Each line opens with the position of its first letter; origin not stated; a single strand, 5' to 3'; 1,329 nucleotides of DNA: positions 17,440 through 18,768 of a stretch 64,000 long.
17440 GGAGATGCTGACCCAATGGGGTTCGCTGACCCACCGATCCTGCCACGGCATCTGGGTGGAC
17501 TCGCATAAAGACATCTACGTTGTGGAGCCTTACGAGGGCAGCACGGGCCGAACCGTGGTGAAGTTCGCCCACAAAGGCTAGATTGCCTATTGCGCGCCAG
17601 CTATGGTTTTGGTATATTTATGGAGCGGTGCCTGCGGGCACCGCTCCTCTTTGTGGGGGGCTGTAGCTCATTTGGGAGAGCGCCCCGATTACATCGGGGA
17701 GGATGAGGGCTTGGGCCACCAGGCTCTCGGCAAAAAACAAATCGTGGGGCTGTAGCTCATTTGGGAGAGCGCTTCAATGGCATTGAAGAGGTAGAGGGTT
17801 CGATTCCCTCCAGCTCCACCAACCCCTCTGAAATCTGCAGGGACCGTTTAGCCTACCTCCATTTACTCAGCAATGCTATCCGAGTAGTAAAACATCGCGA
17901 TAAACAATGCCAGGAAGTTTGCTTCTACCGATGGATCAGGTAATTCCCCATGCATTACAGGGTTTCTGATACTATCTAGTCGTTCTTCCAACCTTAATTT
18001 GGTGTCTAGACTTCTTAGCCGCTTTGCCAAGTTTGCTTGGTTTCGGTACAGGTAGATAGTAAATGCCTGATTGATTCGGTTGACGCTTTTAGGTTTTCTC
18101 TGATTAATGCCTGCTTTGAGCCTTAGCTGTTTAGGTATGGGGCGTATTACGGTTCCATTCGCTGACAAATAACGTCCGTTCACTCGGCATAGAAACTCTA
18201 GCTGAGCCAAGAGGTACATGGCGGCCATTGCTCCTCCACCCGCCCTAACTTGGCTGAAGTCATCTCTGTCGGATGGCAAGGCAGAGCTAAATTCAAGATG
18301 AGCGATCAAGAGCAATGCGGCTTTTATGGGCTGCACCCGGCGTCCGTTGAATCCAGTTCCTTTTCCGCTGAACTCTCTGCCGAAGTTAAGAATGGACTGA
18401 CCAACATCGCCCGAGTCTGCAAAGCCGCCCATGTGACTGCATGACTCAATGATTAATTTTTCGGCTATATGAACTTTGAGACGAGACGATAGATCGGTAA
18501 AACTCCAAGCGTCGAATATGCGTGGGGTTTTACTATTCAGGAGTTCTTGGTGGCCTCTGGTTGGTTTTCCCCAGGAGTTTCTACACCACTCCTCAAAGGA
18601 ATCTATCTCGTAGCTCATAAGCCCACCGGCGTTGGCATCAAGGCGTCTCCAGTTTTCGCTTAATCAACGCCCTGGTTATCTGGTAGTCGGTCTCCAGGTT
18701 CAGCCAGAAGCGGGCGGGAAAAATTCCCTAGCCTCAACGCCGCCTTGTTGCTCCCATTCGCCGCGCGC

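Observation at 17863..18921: Low-GC islet beside tRNA-Ala encodes an RHH protein plus a 251-aa protein with an HEPN-like Rx4H motif, a candidate undescribed toxin/defence pair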

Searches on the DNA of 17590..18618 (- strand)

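Call 34: search_rna_families(sources=[L001, L004, L007, L010, L011, L013, L014, L015, L016, L017, L018, L019, L020, L021, L022, L023, L024, L025, L026, L027], threshold=gathering)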
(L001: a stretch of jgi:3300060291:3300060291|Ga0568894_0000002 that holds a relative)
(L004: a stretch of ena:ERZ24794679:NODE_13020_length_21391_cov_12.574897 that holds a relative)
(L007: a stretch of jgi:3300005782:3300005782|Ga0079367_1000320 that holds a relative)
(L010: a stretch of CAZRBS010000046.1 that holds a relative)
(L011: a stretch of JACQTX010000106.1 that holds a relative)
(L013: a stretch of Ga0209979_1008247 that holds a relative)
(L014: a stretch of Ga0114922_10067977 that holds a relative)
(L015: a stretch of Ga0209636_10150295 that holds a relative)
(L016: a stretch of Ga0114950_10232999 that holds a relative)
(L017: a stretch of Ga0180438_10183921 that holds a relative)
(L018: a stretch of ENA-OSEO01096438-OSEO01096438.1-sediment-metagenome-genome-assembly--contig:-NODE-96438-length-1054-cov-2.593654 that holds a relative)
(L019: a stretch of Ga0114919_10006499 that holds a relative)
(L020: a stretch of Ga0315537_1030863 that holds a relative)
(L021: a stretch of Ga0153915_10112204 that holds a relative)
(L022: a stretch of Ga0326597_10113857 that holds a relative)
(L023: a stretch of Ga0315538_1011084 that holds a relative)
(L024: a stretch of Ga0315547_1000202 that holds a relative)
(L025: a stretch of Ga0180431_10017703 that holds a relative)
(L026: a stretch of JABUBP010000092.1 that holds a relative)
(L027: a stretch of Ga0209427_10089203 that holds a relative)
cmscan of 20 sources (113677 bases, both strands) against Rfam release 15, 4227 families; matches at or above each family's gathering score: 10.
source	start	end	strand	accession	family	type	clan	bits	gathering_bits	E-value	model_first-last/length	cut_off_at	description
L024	5738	7241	-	RF00177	SSU_rRNA_bacteria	Gene; rRNA;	CL00111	1558.3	50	0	1-1533/1533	no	Bacterial small subunit ribosomal RNA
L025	1142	2643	-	RF00177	SSU_rRNA_bacteria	Gene; rRNA;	CL00111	1543.9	50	0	1-1533/1533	no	Bacterial small subunit ribosomal RNA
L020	1072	2578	-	RF00177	SSU_rRNA_bacteria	Gene; rRNA;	CL00111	1532.8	50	0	1-1533/1533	no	Bacterial small subunit ribosomal RNA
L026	5860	7380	-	RF00177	SSU_rRNA_bacteria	Gene; rRNA;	CL00111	1527.1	50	0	1-1533/1533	no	Bacterial small subunit ribosomal RNA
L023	2593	3638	-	RF00177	SSU_rRNA_bacteria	Gene; rRNA;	CL00111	1088.2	50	0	484-1533/1533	5'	Bacterial small subunit ribosomal RNA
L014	2962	3035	-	RF00005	tRNA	Gene; tRNA;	CL00001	75.1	29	2.2e-14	1-71/71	no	tRNA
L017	1306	1379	-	RF00005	tRNA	Gene; tRNA;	CL00001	75.1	29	2.2e-14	1-71/71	no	tRNA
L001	9647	9719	-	RF00005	tRNA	Gene; tRNA;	CL00001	70.5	29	4e-13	1-71/71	no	tRNA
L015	1200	1272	-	RF00005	tRNA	Gene; tRNA;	CL00001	69.4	29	8e-13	1-71/71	no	tRNA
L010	5535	5608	-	RF00005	tRNA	Gene; tRNA;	CL00001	64.3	29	2e-11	1-71/71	no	tRNA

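Call 77: search_rna_families(source=window, start=17590, end=17900, threshold=evalue, max_evalue=1, show_alignments=2)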
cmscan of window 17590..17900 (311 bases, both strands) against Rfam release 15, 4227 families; matches with E-value up to 1: 7.
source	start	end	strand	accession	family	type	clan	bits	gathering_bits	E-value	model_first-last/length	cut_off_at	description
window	17746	17818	+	RF00005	tRNA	Gene; tRNA;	CL00001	63.5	29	9.4e-14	1-71/71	no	tRNA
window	17657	17727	+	RF00005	tRNA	Gene; tRNA;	CL00001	27.3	29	0.00083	1-71/71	no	tRNA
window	17752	17819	-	RF04354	Plastid-ycf2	Cis-reg;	-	25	65.7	0.0041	1-75/75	no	Plastid-ycf2 5UTR RNA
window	17746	17817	+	RF01684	mascRNA-menRNA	Gene;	-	22.5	42.5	0.023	1-56/56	no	MALAT1-associated small cytoplasmic RNA/MEN beta RNA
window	17794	17847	+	RF04321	tmRNA_permuted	Gene;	-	17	47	0.14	36-94/213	no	permuted transfer-messenger RNA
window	17794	17810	-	RF04351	Plastid-psbl-rps4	Cis-reg;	-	16.9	68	0.52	9-25/53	no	Plastid-psbl-rps4 3UTR RNA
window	17622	17647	-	RF01759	sucC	Cis-reg;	-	15.6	50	1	10-36/70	no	sucC RNA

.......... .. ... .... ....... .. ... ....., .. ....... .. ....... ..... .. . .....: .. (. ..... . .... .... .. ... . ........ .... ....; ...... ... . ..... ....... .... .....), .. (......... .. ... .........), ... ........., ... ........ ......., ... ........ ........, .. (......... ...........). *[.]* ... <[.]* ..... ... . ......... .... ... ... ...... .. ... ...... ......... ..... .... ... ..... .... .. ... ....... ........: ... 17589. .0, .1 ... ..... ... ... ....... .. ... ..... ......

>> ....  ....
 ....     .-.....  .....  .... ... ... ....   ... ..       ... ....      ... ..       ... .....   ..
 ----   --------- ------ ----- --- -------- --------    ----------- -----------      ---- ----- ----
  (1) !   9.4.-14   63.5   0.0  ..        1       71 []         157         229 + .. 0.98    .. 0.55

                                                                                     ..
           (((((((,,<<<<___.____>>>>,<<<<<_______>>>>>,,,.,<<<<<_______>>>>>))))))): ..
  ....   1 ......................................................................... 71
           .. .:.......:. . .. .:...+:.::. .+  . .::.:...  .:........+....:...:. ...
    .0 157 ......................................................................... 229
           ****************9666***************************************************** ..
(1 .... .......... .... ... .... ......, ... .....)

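Call 98: search_rna_families(sources=[L014, L017, L015, L010], threshold=evalue, max_evalue=0.1)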
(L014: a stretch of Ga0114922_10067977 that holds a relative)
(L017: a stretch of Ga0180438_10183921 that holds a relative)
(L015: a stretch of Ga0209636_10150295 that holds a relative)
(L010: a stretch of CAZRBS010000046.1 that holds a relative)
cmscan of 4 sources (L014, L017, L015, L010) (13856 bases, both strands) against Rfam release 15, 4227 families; matches with E-value up to 0.1: 5.
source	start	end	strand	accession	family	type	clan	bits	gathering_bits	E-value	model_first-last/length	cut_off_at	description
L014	2962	3035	-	RF00005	tRNA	Gene; tRNA;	CL00001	75.1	29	2.7e-15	1-71/71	no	tRNA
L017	1306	1379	-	RF00005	tRNA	Gene; tRNA;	CL00001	75.1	29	2.7e-15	1-71/71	no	tRNA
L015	1200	1272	-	RF00005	tRNA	Gene; tRNA;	CL00001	69.4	29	9.8e-14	1-71/71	no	tRNA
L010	5535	5608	-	RF00005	tRNA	Gene; tRNA;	CL00001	64.3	29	2.5e-12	1-71/71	no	tRNA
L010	6877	6908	-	RF00177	SSU_rRNA_bacteria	Gene; rRNA;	CL00111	26.3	50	0.00022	1502-1533/1533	5'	Bacterial small subunit ribosomal RNA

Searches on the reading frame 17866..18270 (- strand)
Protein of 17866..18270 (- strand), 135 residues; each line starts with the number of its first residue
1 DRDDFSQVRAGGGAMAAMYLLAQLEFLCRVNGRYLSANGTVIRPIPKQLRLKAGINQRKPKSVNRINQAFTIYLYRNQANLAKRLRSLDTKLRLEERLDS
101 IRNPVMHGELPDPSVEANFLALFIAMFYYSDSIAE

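Call 57: predict_structure(alignment_id=A3)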
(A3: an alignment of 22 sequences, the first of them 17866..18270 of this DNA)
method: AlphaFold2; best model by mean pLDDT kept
length: 135 residues; sequences in the alignment: 22
mean_pLDDT: 89.2   pTM: 0.82
mean pLDDT of the five models: 89.2, 89.1, 87.2, 86.8, 84.7
residues with pLDDT >= 90: 91; 70-90: 38; 50-70: 4; < 50: 2
segments of 3 or more residues with pLDDT < 50: none
pLDDT, mean of each block of 10 residues (from residue 1): 73 90 95 94 95 92 94 93 94 94 80 88 93 61
secondary structure, 60 per line:
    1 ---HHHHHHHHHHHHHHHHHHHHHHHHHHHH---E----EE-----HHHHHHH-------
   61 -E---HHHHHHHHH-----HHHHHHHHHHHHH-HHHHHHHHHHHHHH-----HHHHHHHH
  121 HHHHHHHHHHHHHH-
elements in order: H4-31 H47-53 H66-74 H80-92 H94-107 H113-134

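Call 61: fold_search(model_id=the predicted structure, library=pdb)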
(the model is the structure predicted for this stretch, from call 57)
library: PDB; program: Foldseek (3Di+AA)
matches with E <= 10: 12; with E <= 0.001: 0
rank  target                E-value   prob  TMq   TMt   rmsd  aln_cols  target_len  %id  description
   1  9mqn_D                2.4e+00  0.04  0.22  0.08  16.6       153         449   14  AngV-F Pre-fusion Protein (released 2025-03-12)
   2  9mqn_A                3.1e+00  0.02  0.16  0.08  16.5       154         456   16  AngV-F Pre-fusion Protein (released 2025-03-12)
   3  9mnh_A                3.4e+00  0.02  0.17  0.07  16.8       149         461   15  Angavokely virus (AngV) fusion (F) protein ectodomain in pre-fusion conformation (released 2025-03-12)
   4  5lcz_B                4.3e+00  0.02  0.18  0.13  15.5       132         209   14  Chimeric GST (released 2016-09-21)
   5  9jpj_F                5.4e+00  0.03  0.24  0.18  14.3       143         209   14  Crystal structure of DhdR in complex with DNA (released 2024-11-06)
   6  4e17_A                6.4e+00  0.02  0.21  0.13  16.9       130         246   14  Alpha-E-catenin is an autoinhibited molecule that co-activates vinculin (released 2012-05-16)
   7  6ht6_B                6.8e+00  0.02  0.22  0.14  16.9       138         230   13  Crystal structure of glutathione transferase Omega 2S from Trametes versicolor in complex with 2,4-dihydroxybenzopheno (released 2018-10-10)
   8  2k5b_MODEL_1_B        6.8e+00  0.01  0.15  0.16  12.2       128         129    8  Human CDC37-HSP90 docking model based on NMR (released 2008-12-09)
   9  5w62                  7.1e+00  0.01  0.18  0.16  14.1       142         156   13  Crystal structure of mouse BAX monomer (released 2018-06-27)
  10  6jlf_D                8.5e+00  0.02  0.21  0.11  19.7       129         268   11  Crystal structure of a bacterial Bestrophin homolog from Klebsiella pneumoniae D179A mutation - HR (released 2019-11-13)
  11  1lih                  9.5e+00  0.02  0.26  0.23  15.2       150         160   12  THREE-DIMENSIONAL STRUCTURES OF THE LIGAND-BINDING DOMAIN OF THE BACTERIAL ASPARTATE RECEPTOR WITH AND WITHOUT A LIGAND (released 1995-09-15)
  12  7nel_B                9.5e+00  0.01  0.20  0.13  15.9       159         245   12  ER-PRS*(+) (Y537S) in complex with estradiol and SRC-2 coactivator peptide (released 2021-08-25)
